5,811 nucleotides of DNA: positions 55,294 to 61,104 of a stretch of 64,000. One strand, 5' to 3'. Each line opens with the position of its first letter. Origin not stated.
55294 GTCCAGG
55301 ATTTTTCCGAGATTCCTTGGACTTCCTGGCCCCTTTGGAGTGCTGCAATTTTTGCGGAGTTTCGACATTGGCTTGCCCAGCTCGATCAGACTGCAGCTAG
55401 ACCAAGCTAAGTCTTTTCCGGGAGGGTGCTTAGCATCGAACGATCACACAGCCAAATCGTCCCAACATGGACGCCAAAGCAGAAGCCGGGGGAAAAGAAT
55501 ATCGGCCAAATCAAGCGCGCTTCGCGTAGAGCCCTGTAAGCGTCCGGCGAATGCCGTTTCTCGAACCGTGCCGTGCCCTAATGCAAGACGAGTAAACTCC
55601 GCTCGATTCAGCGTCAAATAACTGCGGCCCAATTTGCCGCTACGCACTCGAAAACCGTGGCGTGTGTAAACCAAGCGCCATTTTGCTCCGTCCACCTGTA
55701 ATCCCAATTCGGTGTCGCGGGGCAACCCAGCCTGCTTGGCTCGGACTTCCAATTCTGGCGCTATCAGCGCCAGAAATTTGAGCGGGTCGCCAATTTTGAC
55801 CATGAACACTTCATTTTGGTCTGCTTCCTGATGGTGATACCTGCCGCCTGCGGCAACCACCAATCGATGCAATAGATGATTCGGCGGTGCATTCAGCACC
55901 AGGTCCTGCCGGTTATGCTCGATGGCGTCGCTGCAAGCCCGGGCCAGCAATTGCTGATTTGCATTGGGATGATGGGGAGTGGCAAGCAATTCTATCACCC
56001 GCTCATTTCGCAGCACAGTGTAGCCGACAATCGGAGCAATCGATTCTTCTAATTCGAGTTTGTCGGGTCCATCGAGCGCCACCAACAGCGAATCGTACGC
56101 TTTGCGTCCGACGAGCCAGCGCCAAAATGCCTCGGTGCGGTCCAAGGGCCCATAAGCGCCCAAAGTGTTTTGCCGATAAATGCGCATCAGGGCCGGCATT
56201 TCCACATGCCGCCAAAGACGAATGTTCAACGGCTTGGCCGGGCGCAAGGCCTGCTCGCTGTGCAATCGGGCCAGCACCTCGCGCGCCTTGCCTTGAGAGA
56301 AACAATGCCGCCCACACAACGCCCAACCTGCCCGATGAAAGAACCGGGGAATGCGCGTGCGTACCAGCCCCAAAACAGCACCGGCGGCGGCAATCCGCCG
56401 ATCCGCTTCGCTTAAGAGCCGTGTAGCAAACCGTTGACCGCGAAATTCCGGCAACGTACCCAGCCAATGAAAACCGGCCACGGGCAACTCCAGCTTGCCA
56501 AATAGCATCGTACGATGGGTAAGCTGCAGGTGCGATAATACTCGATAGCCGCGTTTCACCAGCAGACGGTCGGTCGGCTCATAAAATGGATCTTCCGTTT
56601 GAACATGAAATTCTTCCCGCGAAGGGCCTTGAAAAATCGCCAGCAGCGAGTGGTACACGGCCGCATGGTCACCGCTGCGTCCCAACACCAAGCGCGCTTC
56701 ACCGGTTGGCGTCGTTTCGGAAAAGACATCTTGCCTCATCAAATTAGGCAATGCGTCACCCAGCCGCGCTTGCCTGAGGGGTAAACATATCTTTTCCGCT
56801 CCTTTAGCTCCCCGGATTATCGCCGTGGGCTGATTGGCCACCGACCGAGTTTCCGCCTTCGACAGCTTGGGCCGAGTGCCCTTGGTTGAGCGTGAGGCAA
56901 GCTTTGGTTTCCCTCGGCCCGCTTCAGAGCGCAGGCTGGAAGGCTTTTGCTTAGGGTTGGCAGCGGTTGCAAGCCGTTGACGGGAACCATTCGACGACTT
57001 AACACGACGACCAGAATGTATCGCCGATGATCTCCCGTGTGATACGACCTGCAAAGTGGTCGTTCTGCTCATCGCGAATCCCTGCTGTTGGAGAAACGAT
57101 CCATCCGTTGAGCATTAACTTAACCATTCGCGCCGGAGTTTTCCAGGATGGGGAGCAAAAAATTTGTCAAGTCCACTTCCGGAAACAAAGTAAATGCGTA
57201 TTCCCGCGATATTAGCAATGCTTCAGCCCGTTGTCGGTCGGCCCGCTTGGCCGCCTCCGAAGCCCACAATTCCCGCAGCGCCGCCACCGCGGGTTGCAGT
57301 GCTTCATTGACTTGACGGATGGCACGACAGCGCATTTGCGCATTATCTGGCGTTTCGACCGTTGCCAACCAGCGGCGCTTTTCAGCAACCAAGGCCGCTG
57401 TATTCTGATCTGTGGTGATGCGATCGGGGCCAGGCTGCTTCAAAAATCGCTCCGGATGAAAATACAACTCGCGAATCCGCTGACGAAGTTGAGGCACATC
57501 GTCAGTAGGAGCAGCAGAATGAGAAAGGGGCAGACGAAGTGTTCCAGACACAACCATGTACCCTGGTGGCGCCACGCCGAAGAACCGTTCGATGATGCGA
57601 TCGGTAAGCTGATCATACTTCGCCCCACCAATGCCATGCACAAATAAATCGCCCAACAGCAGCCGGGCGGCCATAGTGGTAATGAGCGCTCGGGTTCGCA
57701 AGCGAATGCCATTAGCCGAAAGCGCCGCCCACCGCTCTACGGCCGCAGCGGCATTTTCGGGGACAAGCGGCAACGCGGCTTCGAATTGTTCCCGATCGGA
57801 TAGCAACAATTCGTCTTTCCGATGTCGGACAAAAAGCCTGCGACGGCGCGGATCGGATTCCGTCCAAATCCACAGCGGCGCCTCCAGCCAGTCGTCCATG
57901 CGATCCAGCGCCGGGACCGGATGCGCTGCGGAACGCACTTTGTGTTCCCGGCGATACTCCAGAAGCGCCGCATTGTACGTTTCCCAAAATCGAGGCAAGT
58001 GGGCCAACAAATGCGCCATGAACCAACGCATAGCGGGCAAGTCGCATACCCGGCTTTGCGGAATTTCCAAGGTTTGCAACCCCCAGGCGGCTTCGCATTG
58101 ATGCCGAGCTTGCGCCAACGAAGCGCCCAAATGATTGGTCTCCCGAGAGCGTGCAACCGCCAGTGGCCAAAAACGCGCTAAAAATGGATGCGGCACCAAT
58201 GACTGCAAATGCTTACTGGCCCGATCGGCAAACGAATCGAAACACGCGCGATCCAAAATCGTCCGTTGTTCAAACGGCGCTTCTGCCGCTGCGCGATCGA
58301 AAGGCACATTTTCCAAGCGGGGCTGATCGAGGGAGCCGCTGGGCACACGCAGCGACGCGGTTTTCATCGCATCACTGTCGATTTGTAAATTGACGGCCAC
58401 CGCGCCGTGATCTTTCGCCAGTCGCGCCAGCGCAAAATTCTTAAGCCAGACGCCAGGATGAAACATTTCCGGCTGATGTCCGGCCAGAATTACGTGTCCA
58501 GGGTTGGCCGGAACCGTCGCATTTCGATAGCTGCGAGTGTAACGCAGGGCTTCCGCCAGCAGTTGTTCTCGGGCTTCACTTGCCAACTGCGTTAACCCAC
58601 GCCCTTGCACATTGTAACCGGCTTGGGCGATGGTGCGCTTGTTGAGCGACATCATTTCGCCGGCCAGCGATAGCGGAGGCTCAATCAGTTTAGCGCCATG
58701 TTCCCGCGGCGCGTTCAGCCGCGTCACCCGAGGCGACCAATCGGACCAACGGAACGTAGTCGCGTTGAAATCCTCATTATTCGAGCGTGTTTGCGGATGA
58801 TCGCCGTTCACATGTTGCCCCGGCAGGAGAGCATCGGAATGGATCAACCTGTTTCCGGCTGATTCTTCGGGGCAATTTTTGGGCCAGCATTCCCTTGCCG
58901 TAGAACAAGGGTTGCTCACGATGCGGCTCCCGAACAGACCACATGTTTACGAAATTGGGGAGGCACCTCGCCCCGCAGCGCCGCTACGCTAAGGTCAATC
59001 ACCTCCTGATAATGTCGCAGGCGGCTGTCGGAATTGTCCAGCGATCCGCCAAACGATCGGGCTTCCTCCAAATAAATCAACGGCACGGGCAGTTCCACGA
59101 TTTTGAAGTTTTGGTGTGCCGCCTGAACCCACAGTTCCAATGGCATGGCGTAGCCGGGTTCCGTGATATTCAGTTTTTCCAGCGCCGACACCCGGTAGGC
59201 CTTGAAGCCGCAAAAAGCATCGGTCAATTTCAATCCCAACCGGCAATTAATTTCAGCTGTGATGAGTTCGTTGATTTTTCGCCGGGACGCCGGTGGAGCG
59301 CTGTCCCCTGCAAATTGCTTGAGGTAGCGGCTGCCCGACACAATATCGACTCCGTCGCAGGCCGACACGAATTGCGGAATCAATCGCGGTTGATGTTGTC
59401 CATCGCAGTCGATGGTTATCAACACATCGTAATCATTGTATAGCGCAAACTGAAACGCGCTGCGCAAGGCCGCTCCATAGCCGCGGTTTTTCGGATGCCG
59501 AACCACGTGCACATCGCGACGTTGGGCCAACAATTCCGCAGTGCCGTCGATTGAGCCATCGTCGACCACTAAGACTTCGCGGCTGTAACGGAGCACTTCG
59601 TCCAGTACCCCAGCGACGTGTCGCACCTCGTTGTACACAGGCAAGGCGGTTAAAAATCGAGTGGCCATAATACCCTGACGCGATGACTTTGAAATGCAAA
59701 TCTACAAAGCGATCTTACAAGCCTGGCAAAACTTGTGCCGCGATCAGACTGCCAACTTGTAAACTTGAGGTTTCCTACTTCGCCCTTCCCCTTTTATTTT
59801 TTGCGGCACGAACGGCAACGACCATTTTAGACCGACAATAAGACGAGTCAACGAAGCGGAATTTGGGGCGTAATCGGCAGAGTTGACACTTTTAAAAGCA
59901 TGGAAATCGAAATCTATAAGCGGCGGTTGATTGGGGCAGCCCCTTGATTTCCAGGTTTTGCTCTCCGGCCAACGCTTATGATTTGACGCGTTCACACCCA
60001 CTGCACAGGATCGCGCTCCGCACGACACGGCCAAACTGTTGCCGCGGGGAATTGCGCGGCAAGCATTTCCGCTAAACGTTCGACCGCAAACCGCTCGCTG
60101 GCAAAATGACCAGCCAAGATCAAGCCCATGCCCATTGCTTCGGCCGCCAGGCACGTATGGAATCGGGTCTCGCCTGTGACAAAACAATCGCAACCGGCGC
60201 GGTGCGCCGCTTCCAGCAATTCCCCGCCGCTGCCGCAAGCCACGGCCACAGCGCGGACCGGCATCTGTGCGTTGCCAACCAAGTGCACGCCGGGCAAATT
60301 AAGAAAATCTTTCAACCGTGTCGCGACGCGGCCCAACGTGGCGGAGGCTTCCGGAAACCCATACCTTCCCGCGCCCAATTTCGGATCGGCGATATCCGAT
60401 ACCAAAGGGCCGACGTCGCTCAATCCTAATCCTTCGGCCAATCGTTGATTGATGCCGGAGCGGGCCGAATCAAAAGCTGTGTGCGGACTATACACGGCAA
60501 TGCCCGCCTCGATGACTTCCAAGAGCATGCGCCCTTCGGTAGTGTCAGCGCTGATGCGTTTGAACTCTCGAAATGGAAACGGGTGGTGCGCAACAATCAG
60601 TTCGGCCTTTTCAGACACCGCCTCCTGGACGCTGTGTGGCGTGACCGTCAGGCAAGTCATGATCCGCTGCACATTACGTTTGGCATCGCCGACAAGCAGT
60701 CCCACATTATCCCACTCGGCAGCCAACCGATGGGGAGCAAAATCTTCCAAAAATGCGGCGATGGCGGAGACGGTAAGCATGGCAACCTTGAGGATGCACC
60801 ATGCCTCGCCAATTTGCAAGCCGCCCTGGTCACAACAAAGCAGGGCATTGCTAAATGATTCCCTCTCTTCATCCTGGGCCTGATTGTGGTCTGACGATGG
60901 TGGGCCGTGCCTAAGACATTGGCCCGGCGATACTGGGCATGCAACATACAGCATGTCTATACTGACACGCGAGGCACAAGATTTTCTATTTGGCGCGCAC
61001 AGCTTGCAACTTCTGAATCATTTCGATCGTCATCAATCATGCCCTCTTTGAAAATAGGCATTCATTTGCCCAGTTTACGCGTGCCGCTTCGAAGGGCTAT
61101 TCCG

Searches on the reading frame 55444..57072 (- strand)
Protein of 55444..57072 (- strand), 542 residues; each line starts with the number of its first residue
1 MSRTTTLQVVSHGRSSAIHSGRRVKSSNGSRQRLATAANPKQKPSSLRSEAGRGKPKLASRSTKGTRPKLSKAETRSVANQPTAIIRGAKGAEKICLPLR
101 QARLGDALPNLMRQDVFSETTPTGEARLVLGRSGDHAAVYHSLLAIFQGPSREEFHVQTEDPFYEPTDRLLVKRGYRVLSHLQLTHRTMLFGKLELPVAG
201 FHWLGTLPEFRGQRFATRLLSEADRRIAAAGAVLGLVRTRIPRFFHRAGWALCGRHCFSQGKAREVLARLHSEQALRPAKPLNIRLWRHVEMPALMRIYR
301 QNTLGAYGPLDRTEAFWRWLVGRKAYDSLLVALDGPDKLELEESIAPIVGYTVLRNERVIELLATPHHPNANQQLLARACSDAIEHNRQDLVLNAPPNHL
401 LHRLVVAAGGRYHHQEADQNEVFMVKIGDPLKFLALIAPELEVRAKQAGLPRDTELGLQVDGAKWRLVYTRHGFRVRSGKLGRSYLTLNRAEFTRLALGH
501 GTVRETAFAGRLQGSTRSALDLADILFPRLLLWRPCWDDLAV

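Call 62: search_protein_families(library=pfam, proteins=[window:55444-57072:-], max_evalue=0.001)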
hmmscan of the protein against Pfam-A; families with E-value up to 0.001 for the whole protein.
window:55444-57072:- (542 aa): 3 families
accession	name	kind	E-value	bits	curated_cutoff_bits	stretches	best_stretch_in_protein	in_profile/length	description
PF13527.13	Acetyltransf_9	-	2.7e-09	37.5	25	1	134-252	8-126/127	Acetyltransferase (GNAT) domain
PF13530.11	SCP2_2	-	0.00023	22.1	23.2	1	475-529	45-99/105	Sterol carrier protein domain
PF13508.13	Acetyltransf_7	-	0.00056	20.7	27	0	199-250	30-82/84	Acetyltransferase (GNAT) domain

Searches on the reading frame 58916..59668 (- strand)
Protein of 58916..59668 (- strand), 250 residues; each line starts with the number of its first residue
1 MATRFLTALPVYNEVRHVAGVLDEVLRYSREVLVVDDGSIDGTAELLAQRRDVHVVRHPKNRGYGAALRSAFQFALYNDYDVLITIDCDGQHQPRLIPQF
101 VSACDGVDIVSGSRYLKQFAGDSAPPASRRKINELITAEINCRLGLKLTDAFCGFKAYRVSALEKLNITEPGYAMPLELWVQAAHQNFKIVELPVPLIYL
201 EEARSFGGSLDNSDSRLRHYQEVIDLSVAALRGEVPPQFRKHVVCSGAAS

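Call 77: search_protein_families(library=pfam, proteins=[window:58916-59668:-], max_evalue=0.0001)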
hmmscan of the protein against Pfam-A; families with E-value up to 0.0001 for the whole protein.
window:58916-59668:- (250 aa): 2 families
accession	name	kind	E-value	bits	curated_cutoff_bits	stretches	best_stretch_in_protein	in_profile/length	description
PF00535.33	Glycos_transf_2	-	1.6e-25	90.4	23.3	1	9-166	4-167/168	Glycosyl transferase family 2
PF13704.12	Glyco_tranf_2_4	-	8.5e-07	29.8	27.5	1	21-89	6-81/98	Glycosyl transferase family 2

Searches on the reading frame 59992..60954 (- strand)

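Call 77: search_protein_families(library=pfam, proteins=[window:59992-60954:-], max_evalue=0.0001)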
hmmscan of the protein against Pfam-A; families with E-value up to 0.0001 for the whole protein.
window:59992-60954:- (320 aa): 1 family
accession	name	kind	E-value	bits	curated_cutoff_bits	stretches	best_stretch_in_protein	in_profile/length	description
PF01784.24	DUF34_NIF3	-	9.9e-72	242.1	23.4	1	61-306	2-246/256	Duf34/NIF3 (NGG1p interacting factor 3)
